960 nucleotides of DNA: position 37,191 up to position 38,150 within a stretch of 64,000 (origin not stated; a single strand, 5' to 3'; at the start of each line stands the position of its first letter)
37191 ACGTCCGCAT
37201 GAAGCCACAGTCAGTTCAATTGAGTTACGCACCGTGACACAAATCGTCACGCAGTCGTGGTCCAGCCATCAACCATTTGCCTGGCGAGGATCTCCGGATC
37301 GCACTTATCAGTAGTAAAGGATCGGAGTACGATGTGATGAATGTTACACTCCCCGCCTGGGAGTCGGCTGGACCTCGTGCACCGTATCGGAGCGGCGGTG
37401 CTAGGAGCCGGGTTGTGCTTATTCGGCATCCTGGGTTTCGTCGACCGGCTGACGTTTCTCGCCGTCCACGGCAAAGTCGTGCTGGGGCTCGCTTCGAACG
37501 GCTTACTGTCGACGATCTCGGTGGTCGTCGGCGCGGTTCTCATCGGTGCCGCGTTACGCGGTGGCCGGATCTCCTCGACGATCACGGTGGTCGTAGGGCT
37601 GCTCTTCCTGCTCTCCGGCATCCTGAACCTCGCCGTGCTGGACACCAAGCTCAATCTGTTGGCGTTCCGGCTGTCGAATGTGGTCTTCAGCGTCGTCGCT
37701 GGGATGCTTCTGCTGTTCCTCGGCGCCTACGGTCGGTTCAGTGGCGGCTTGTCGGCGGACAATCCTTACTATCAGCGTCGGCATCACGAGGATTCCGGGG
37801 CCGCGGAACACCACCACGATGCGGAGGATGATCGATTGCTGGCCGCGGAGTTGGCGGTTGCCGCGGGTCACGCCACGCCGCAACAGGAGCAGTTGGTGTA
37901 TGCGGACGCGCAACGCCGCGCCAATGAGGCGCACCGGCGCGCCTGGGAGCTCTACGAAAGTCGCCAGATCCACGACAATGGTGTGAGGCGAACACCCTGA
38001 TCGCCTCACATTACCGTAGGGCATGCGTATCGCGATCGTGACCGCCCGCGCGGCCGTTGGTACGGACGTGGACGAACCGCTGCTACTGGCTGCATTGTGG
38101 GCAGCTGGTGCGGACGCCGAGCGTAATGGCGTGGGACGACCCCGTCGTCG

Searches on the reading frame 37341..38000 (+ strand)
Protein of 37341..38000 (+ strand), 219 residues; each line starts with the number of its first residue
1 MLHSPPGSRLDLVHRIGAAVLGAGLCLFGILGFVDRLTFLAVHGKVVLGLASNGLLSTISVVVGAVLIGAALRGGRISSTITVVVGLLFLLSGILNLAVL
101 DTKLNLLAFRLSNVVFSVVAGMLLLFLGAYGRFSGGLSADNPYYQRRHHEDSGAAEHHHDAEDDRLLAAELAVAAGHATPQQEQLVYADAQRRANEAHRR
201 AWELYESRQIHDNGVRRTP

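Call 79: search_protein_families(library=pfam, proteins=[window:37341-38000:+], max_evalue=0.0001)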
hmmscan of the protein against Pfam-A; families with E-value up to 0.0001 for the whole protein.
window:37341-38000:+ (219 aa): 1 family
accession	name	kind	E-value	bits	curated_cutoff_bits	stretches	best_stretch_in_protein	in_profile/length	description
PF14325.12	DUF4383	-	5.1e-11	43.3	27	1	15-129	1-124/125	Domain of unknown function (DUF4383)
